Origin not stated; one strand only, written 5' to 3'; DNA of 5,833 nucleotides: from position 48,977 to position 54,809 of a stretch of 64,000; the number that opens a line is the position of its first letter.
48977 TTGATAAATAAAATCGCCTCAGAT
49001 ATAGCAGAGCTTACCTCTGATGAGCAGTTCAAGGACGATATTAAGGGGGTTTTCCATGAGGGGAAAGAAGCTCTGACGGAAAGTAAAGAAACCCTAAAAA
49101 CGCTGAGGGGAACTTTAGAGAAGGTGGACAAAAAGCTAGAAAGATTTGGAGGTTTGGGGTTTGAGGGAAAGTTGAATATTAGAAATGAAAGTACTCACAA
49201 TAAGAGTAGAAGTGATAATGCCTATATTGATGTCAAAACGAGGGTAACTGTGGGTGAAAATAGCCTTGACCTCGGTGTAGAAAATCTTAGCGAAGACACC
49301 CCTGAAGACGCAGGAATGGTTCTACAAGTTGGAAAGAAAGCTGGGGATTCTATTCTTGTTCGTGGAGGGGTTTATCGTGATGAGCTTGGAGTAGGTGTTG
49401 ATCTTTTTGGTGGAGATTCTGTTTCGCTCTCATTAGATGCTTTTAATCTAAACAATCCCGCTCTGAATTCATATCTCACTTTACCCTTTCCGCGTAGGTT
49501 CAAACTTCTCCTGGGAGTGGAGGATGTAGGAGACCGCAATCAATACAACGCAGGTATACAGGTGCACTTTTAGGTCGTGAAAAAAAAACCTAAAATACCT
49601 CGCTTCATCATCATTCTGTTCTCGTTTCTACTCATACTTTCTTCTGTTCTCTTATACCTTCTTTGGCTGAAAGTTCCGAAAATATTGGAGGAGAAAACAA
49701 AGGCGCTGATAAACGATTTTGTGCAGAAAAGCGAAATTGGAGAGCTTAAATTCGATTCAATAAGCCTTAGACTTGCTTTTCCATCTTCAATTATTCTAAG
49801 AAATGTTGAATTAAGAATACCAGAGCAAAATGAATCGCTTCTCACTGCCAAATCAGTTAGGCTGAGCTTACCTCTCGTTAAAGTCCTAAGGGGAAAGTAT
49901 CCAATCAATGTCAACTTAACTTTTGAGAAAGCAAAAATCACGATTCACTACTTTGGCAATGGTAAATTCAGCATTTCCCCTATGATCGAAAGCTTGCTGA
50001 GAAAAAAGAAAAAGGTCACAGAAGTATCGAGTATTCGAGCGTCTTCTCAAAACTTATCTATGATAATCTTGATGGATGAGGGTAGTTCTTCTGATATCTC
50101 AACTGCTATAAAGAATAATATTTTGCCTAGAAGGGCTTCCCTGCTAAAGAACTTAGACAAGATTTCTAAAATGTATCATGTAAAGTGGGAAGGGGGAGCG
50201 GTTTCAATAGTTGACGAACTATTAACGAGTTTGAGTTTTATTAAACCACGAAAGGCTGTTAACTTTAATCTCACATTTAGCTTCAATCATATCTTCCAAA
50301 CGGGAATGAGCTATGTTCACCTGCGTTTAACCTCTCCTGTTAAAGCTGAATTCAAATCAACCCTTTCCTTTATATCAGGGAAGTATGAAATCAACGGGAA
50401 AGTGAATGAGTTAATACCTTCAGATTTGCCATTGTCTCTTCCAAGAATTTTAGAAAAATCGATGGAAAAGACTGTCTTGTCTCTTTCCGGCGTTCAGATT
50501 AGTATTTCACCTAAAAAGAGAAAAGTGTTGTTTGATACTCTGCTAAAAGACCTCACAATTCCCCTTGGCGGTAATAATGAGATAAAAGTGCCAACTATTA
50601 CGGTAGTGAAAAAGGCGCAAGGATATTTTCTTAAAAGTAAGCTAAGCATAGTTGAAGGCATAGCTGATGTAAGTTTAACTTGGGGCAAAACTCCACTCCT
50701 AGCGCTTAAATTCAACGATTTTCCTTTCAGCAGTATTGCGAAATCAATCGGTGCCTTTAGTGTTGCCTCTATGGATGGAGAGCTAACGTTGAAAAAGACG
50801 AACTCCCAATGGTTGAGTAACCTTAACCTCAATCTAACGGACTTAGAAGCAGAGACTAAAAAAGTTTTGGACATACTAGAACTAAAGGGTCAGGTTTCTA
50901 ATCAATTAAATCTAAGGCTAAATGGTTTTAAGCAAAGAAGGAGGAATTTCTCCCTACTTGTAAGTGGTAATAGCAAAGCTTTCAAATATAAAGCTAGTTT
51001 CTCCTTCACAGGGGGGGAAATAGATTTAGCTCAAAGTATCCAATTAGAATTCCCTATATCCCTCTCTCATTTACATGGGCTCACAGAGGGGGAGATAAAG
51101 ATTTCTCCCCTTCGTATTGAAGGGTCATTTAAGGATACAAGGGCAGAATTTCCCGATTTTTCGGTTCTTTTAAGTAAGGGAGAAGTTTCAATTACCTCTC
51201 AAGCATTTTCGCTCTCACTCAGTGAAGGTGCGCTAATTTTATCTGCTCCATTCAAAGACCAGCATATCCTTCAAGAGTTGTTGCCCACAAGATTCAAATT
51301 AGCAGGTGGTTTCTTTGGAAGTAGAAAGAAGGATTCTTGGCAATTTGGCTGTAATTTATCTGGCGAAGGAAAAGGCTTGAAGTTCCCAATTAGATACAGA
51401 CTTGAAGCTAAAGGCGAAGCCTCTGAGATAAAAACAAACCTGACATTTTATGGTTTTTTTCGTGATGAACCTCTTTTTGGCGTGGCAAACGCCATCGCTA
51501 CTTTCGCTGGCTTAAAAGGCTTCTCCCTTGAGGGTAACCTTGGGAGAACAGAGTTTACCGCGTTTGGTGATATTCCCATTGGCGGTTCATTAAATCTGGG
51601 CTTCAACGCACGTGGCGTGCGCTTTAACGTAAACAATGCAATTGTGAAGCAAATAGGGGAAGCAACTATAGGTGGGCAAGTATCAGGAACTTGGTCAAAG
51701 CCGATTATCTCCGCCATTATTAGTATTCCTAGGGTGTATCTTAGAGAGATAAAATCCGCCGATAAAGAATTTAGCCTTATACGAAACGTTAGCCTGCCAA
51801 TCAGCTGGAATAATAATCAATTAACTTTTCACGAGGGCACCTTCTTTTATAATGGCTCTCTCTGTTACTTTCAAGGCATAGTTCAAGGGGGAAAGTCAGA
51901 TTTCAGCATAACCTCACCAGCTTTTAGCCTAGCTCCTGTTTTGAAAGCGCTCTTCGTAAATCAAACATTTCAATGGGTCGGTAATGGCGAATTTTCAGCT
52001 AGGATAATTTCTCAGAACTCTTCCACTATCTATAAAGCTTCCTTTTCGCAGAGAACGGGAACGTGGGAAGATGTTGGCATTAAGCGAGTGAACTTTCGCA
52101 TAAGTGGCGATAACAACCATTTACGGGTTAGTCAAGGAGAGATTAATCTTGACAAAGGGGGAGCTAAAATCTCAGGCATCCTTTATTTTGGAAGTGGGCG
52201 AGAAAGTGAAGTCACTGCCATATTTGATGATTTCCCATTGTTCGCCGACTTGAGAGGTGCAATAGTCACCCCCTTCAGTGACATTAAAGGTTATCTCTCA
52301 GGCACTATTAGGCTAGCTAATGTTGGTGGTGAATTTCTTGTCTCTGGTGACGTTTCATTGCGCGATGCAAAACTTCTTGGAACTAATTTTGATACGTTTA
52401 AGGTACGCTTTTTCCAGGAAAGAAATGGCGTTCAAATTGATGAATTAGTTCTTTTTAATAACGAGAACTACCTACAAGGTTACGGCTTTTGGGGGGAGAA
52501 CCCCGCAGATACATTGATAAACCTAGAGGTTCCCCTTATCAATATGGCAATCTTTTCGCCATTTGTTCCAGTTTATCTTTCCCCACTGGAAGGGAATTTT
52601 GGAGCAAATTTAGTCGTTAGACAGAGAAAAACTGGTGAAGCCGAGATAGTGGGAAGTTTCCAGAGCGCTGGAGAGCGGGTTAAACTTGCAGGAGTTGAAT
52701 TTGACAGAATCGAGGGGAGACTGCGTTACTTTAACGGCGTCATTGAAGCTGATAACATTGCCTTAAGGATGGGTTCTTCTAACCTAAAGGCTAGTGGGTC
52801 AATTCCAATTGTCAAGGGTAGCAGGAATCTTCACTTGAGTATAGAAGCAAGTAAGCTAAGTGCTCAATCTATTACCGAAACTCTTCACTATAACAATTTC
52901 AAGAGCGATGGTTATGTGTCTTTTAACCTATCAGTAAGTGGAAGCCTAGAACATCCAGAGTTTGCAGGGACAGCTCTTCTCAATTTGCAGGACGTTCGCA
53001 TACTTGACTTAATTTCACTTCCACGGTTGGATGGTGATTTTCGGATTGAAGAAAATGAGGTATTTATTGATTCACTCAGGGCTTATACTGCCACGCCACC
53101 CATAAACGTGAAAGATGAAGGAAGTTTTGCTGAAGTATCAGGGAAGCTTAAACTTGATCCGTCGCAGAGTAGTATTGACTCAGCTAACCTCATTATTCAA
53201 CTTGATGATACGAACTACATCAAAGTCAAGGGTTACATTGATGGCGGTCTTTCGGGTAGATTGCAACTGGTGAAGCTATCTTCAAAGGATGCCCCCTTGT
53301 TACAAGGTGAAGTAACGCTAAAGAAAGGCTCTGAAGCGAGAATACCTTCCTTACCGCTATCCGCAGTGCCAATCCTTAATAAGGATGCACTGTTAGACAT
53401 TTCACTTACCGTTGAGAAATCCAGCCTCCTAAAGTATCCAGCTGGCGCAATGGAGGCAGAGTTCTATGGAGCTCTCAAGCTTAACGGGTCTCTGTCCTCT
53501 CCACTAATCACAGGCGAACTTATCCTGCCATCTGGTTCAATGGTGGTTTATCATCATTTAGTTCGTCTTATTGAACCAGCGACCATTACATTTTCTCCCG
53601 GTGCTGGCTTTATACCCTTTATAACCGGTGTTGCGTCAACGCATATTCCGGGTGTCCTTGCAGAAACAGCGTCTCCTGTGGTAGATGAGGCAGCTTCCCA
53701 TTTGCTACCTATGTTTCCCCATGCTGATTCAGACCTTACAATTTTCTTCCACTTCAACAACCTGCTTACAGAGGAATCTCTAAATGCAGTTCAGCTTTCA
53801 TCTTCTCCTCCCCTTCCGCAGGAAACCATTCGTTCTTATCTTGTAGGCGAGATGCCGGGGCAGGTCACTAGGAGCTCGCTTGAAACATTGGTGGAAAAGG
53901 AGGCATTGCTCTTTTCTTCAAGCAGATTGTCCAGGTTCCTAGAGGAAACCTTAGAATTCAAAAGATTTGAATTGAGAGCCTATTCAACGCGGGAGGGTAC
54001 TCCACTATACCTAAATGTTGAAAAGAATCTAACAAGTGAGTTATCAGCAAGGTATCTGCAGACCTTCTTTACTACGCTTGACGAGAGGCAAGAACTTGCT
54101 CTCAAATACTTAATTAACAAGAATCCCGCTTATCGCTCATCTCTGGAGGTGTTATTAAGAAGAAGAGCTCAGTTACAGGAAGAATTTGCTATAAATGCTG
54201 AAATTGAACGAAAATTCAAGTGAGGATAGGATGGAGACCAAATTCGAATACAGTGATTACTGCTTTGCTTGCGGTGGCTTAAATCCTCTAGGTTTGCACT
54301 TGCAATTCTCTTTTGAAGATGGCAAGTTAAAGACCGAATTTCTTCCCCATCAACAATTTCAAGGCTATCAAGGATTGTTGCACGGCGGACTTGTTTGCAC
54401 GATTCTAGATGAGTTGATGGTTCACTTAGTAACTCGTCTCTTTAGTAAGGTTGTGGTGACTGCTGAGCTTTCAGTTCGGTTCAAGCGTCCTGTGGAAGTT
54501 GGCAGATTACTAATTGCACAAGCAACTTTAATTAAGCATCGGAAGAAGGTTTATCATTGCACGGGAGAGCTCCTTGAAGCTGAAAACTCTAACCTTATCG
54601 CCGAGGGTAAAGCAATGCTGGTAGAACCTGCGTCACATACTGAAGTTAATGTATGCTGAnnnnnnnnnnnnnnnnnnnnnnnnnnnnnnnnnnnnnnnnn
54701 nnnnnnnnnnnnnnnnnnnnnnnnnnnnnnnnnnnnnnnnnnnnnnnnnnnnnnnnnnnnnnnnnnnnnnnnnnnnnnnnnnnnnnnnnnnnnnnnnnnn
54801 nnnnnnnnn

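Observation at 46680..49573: mlaEFD operon with a long MlaD (447 aa) whose C-terminus is beta-rich and ends in Phe, as expected for an envelope-spanning MlaD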

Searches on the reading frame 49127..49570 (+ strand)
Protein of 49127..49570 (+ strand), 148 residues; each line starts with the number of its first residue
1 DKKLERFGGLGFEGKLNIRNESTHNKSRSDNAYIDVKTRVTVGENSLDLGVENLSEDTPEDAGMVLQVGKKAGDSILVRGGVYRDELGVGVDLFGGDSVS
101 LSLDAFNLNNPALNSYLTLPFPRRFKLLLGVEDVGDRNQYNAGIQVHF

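Call 28: find_homologous_proteins(query=A2, max_evalue=0.001)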
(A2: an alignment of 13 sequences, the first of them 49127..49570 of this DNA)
Query A2 (13 sequences) (148 aa, profile of the alignment): 1 proteins with E <= 0.001 among 1644 candidates.
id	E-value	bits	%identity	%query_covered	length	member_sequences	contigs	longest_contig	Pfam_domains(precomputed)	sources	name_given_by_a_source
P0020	2.7e-21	94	31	43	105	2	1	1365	PF27164.1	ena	-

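Call 38: predict_structure(alignment_id=A3)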
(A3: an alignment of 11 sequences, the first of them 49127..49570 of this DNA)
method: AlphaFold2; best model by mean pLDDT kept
length: 148 residues; sequences in the alignment: 11
mean_pLDDT: 86.6   pTM: 0.79
mean pLDDT of the five models: 86.6, 86.1, 85.5, 83.7, 83.2
residues with pLDDT >= 90: 91; 70-90: 42; 50-70: 8; < 50: 7
segments of 3 or more residues with pLDDT < 50: 1-7
pLDDT, mean of each block of 10 residues (from residue 1): 47 91 67 92 94 88 95 94 95 90 91 93 90 84 91
secondary structure, 60 per line:
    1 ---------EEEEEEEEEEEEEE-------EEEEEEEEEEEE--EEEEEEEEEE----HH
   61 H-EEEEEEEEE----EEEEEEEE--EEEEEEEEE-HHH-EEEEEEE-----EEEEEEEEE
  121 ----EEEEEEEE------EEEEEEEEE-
elements in order: E10-23 E31-42 E45-54 E63-71 E76-83 E86-94 E100-106 E112-120 E125-132 E139-147

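Call 39: search_protein_representatives(alignment_id=A3)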
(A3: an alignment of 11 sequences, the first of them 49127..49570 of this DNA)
Query: 11 sequences, 148 profile positions. Proteins with E-value up to 0.001 (for the whole library): 278; up to 1e-10: 20; up to 1e-30: 2. The best 150 are listed.
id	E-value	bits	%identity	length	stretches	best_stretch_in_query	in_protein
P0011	2.5e-65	235.1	-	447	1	1-148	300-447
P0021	1.5e-32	128.8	-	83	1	66-148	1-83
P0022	7.6e-18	81.1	-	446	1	5-148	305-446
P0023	8.8e-16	74.4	-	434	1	26-148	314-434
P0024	9.4e-16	74.3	-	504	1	8-148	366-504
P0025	9.7e-15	71.0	-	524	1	13-148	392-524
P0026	7.1e-14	68.2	-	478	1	10-148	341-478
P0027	7.6e-14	68.1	-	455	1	9-148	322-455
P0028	1.3e-13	67.3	-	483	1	10-148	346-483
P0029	3.7e-13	65.9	-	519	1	11-148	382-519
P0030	7.3e-13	64.9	-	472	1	3-148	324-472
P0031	1.8e-12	63.6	-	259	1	37-148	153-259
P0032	3.3e-12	62.8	-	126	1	36-130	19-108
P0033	5.3e-12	62.1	-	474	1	8-146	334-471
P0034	5.9e-12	62.0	-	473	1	3-147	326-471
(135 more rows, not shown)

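Call 43: fold_search(model_id=the predicted structure, library=pdb)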
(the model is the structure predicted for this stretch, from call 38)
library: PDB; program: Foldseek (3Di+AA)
matches with E <= 10: 1061; with E <= 0.001: 2
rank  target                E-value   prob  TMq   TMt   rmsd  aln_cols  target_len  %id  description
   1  2n2l_MODEL_1_A        4.1e-04  1.00  0.36  0.35  14.5       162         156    9  NMR structure of yersinia pestis ail (attachment invasion locus) in decylphosphocholine micelles calculated wi (released 2015-07-22)
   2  9fzd_A                7.6e-04  1.00  0.35  0.31  15.2       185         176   10  Structure of OmpA-long in complex with nanobody Nb39 (released 2024-07-17)
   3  9fzc_A                1.2e-03  0.99  0.34  0.31  13.8       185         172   11  Structure of OmpA-short in complex with nanobody Nb01 (released 2024-07-17)
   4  8bys_B                3.0e-03  0.98  0.31  0.17  10.1       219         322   12  Outer membrane attachment porin OmpM1 from Veillonella parvula, native (released 2023-11-08)
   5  8uzl_A                3.1e-03  1.00  0.59  0.61   4.0       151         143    9  Designed Transmembrane beta-barrel- TMB10_163 (released 2024-07-17)
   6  4pr7_A                3.1e-03  1.00  0.56  0.49   8.9       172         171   13  KdgM porin in complex with disordered oligogalacturonate (released 2014-06-11)
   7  2ge4_MODEL_1_A        3.1e-03  0.98  0.35  0.31   8.9       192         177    8  High-resolution solution structure of outer membrane protein A transmembrane domain (released 2006-04-11)
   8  1qj9                  3.3e-03  0.99  0.35  0.35  14.6       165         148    8  CRYSTAL STRUCTURE OF THE OUTER MEMBRANE PROTEIN OMPX FROM ESCHERICHIA COLI (released 1999-10-06)
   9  2m06_MODEL_1_A        3.7e-03  0.92  0.30  0.30  12.9       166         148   10  NMR structure of OmpX in phopspholipid nanodiscs (released 2012-12-12)
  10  3qrc_A                3.7e-03  0.92  0.29  0.28  10.6       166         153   11  The crystal structure of Ail, the attachment invasion locus protein of Yersinia pestis, in complex with the heparin an (released 2011-11-23)
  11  3qrc_B                3.9e-03  0.97  0.33  0.32  10.4       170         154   10  The crystal structure of Ail, the attachment invasion locus protein of Yersinia pestis, in complex with the heparin an (released 2011-11-23)
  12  4fqe                  5.0e-03  1.00  0.58  0.51   6.1       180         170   12  KdgM porin (released 2013-06-26)
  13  4tq2                  5.9e-03  1.00  0.49  0.42   5.7       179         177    9  Structure of S-type Phycobiliprotein Lyase CPES from Guillardia theta (released 2014-08-13)
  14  8bys_A                6.5e-03  0.98  0.33  0.17  10.2       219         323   11  Outer membrane attachment porin OmpM1 from Veillonella parvula, native (released 2023-11-08)
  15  6x1k_MODEL_1_A        7.6e-03  1.00  0.49  0.57   8.1       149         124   10  Solution NMR structure of de novo designed TMB2.3 (released 2021-02-17)
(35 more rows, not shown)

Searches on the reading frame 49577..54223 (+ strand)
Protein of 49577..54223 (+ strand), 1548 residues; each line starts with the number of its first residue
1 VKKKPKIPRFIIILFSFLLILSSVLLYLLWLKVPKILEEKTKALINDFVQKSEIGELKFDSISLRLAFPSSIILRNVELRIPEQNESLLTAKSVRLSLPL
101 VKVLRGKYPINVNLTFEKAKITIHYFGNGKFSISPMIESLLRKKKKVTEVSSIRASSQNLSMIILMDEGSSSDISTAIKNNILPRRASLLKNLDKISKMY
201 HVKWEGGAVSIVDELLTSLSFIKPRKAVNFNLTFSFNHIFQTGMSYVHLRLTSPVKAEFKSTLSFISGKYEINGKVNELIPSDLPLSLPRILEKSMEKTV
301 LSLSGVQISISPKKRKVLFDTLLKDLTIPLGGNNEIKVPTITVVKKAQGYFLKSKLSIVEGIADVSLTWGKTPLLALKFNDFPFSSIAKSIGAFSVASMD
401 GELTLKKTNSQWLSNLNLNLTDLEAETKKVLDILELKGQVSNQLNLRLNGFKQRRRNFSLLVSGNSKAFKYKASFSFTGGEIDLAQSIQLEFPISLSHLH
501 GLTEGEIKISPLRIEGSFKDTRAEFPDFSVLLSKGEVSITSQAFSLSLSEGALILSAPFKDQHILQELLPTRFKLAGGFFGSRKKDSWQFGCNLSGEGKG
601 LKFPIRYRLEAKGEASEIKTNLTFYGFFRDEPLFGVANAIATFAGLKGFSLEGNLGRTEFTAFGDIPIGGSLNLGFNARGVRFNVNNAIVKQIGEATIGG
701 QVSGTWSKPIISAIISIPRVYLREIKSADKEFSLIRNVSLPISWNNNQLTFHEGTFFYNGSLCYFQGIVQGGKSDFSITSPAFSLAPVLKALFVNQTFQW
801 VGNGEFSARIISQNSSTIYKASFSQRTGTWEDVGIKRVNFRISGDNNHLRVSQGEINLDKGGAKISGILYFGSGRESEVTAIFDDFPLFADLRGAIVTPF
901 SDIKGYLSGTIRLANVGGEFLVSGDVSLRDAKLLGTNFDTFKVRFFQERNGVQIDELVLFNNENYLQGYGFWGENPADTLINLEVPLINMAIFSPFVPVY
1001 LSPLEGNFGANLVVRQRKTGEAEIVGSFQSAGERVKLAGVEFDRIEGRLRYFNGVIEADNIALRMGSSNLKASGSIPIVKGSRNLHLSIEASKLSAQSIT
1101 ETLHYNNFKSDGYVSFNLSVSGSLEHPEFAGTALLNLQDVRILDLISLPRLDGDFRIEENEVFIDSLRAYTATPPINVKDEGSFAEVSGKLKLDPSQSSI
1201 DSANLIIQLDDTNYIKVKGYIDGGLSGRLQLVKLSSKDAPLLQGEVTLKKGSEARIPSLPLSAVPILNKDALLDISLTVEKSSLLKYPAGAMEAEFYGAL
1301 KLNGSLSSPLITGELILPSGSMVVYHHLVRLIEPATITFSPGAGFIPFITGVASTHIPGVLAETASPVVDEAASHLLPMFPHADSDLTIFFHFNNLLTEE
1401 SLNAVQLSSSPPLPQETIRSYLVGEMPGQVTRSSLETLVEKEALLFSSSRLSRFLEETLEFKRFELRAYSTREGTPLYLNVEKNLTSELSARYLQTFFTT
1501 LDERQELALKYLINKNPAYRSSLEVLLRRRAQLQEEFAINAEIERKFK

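Call 3: search_protein_families(library=pfam, proteins=[window:49577-54223:+], max_evalue=0.01)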
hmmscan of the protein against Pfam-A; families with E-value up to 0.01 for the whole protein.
window:49577-54223:+ (1548 aa): 3 families
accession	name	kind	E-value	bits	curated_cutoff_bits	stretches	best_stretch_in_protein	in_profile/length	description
PF04357.19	TamB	-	3.1e-14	53.5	22.4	1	1402-1523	235-365/381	TamB, inner membrane protein subunit of TAM complex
PF05359.17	DUF748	-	3.3e-05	22.6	50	1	2-160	9-157/1037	Domain of Unknown Function (DUF748)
PF13116.12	YhdP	-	0.00076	17.9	46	0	1038-1088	1119-1169/1224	YhdP protein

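Call 37: search_protein_families(library=ncbifam, proteins=[window:49577-54223:+], max_evalue=0.001)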
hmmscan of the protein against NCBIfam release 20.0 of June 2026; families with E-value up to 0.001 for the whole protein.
window:49577-54223:+ (1548 aa): 2 families
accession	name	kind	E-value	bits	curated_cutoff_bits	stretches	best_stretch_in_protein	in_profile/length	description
TIGR04411.1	T2SS_GspN_Lepto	equivalog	2.5e-06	27.2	50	0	43-130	28-113/280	type II secretion system protein GspN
NF047952.2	ATportTamB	equivalog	5.8e-05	21.1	825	0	982-1139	708-868/1240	autotransporter assembly complex protein TamB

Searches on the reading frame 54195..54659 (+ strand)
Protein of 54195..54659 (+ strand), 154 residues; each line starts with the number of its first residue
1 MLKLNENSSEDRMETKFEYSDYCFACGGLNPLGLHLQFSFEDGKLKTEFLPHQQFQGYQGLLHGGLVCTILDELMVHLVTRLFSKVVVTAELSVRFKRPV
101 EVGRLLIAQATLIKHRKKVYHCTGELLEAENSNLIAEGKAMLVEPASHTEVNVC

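Call 5: search_protein_families(library=pfam, proteins=[window:54195-54659:+], max_evalue=0.001)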
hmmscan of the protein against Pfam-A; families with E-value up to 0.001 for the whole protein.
window:54195-54659:+ (154 aa): 2 families
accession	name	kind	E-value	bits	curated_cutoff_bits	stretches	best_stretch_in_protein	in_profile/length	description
PF03061.28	4HBT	-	8.1e-11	42.5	20.6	1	59-126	1-70/79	Thioesterase superfamily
PF13279.12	4HBT_2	-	0.00019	22.3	25.5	1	86-143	45-102/122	Thioesterase-like superfamily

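Call 37: search_protein_families(library=ncbifam, proteins=[window:54195-54659:+], max_evalue=0.001)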
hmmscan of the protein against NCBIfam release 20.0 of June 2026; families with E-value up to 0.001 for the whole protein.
window:54195-54659:+ (154 aa): 3 families
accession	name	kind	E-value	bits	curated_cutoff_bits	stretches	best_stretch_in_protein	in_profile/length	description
TIGR00369.1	unchar_dom_1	domain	4.1e-10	39.8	36.6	1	39-139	12-112/117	hotdog fold thioesterase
NF003359.0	PRK04424.1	equivalog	0.00024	20.8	183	1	84-145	125-184/190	transcription factor FapR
NF008675.0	PRK11688.1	equivalog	0.00083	19.2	107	0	60-140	58-151/156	thioesterase family protein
